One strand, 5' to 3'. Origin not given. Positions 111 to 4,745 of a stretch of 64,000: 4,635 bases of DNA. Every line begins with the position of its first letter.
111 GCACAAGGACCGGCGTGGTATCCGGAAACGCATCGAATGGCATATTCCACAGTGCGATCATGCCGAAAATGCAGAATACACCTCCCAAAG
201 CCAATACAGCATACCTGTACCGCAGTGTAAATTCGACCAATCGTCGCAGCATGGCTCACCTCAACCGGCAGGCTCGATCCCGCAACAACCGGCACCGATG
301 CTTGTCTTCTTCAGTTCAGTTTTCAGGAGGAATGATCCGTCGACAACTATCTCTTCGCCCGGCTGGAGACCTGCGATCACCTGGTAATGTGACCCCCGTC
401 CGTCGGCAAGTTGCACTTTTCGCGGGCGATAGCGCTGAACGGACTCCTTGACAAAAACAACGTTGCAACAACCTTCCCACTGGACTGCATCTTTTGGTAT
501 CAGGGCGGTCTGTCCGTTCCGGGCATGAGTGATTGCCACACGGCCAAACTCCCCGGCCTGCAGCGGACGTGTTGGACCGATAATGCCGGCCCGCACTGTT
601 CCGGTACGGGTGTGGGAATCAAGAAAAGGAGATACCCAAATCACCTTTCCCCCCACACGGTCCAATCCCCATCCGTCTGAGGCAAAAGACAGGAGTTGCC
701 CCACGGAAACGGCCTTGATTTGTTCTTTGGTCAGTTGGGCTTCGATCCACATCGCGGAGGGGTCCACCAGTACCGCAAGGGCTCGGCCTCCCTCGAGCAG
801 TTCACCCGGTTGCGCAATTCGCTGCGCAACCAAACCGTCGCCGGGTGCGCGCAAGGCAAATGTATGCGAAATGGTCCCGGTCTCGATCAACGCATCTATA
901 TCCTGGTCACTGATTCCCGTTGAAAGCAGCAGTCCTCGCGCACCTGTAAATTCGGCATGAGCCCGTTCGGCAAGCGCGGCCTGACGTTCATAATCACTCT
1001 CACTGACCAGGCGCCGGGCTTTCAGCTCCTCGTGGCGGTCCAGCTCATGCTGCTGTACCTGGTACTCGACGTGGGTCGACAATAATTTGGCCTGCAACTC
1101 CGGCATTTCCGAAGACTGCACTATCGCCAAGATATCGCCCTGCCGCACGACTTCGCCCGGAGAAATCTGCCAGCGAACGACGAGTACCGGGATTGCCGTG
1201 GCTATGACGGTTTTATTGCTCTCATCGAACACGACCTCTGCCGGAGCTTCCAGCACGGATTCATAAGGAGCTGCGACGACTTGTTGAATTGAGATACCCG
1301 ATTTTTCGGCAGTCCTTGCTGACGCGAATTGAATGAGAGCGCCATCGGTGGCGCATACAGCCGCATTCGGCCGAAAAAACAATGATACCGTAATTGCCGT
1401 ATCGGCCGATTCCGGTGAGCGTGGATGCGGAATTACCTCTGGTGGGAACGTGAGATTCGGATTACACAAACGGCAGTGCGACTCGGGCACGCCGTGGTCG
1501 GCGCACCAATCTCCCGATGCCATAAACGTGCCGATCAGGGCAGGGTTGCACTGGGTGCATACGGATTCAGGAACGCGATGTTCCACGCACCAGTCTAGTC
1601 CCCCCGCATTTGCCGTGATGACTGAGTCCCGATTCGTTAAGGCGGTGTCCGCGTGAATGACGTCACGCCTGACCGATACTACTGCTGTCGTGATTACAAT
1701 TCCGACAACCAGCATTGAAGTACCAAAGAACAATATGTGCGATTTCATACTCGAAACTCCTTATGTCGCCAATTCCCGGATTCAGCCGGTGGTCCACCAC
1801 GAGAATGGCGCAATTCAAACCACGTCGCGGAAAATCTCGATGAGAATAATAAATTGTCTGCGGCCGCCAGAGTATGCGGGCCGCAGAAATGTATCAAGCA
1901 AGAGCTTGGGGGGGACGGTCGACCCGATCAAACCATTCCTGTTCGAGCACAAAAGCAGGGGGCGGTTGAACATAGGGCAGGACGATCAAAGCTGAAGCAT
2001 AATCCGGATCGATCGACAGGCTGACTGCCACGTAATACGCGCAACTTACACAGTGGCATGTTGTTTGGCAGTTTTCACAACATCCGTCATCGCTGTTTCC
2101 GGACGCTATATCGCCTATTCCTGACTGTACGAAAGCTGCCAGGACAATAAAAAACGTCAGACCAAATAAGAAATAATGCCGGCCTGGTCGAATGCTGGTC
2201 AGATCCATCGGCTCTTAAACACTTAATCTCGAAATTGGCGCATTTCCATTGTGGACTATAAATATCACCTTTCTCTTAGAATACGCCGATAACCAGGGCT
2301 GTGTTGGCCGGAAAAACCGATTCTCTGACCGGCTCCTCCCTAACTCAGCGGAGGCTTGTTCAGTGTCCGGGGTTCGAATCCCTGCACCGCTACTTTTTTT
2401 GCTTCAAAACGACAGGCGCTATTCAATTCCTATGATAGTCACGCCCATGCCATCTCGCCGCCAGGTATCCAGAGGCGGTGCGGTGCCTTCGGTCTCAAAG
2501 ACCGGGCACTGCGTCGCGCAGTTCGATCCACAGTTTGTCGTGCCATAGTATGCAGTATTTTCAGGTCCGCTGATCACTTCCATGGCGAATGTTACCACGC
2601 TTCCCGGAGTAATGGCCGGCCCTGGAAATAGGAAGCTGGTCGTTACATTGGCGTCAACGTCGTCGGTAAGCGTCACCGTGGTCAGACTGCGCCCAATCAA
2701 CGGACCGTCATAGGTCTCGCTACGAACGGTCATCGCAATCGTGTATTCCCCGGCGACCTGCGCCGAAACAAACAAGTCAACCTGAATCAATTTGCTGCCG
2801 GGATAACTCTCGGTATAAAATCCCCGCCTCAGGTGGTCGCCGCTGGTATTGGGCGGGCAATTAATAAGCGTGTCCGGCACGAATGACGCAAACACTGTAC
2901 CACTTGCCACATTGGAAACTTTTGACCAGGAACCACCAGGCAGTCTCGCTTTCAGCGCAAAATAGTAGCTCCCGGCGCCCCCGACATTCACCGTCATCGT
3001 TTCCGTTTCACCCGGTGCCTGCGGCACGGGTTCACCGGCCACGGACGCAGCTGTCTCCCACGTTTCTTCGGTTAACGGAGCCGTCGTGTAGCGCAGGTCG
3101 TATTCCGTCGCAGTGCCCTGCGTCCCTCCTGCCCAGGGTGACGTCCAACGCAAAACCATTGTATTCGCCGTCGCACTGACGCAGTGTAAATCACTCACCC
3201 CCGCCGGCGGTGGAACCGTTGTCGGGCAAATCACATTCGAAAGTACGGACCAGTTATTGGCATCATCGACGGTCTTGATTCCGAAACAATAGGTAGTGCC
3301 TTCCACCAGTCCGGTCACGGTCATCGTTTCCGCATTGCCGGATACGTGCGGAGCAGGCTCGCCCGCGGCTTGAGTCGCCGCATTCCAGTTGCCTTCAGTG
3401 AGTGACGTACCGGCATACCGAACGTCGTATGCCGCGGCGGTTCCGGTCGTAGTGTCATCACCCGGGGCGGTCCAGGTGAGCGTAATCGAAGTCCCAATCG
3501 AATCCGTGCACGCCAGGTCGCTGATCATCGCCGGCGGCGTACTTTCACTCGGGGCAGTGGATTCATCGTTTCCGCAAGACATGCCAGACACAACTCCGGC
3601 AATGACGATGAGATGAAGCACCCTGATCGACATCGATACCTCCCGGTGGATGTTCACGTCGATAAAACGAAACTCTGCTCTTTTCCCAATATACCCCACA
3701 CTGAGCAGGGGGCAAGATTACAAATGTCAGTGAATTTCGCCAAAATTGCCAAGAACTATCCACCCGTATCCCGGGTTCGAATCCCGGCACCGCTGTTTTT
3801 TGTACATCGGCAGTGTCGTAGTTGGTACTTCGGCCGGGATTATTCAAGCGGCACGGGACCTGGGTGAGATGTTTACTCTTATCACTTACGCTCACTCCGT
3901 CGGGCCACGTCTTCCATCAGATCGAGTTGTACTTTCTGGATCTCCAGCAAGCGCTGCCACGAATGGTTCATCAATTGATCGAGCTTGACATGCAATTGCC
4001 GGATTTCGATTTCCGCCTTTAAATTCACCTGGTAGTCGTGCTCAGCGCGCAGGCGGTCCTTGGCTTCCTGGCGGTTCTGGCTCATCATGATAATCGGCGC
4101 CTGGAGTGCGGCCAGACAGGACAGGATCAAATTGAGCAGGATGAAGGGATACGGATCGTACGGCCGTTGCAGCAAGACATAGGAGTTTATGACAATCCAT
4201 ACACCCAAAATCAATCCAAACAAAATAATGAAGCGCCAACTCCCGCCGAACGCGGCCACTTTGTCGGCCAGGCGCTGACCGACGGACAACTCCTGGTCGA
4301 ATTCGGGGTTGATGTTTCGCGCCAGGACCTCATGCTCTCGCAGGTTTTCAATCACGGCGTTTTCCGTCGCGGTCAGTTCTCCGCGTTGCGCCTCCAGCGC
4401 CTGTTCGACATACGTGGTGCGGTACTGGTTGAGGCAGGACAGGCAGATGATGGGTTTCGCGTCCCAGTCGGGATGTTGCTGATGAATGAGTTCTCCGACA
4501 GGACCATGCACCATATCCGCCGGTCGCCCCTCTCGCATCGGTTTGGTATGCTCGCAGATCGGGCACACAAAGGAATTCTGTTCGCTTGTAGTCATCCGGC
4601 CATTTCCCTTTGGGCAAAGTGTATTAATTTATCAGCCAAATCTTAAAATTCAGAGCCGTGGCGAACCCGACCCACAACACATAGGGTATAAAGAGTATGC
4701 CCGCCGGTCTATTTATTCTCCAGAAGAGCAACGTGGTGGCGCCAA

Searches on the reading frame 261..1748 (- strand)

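Call 32: search_protein_families(library=pfam, proteins=[window:261-1748:-], max_evalue=0.00001)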
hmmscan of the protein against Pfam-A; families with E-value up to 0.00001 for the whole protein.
window:261-1748:- (495 aa): 2 families
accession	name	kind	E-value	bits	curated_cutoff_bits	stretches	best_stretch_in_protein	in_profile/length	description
PF16576.10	HlyD_D23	-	9.2e-30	104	30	1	164-399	4-211/214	Barrel-sandwich domain of CusB or HlyD membrane-fusion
PF13437.12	HlyD_3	-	1.5e-15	58.3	22.2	1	299-399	2-106/106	HlyD family secretion protein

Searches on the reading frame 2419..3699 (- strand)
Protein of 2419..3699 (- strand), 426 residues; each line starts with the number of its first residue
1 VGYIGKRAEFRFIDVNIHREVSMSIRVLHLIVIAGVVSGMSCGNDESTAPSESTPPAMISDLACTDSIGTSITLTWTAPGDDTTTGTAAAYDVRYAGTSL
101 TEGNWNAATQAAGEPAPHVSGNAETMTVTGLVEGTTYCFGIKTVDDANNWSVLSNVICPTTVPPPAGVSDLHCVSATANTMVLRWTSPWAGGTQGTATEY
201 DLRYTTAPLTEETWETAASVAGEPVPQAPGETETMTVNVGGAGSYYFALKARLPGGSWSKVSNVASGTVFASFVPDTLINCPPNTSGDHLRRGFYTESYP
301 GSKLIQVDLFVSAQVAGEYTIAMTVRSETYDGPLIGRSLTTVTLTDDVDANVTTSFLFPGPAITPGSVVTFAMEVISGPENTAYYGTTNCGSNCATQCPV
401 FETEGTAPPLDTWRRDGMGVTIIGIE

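Call 32: search_protein_families(library=pfam, proteins=[window:2419-3699:-], max_evalue=0.00001)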
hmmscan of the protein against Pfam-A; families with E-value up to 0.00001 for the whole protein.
window:2419-3699:- (426 aa): 2 families
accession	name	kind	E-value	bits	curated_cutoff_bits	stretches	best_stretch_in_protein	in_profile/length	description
PF00041.27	fn3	-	1.3e-15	57.8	25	1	60-147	4-72/84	Fibronectin type III domain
PF16656.11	Pur_ac_phosph_N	-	1.9e-07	31.9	30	1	62-151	6-86/93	Purple acid Phosphatase, N-terminal domain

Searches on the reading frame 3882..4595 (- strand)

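Call 32: search_protein_families(library=pfam, proteins=[window:3882-4595:-], max_evalue=0.00001)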
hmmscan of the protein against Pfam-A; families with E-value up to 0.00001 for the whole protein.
window:3882-4595:- (237 aa): 1 family
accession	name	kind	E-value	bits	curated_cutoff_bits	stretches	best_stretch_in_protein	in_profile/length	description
PF06210.16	DUF1003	-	8.2e-43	145.2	27.4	1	117-216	1-100/103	Protein of unknown function (DUF1003)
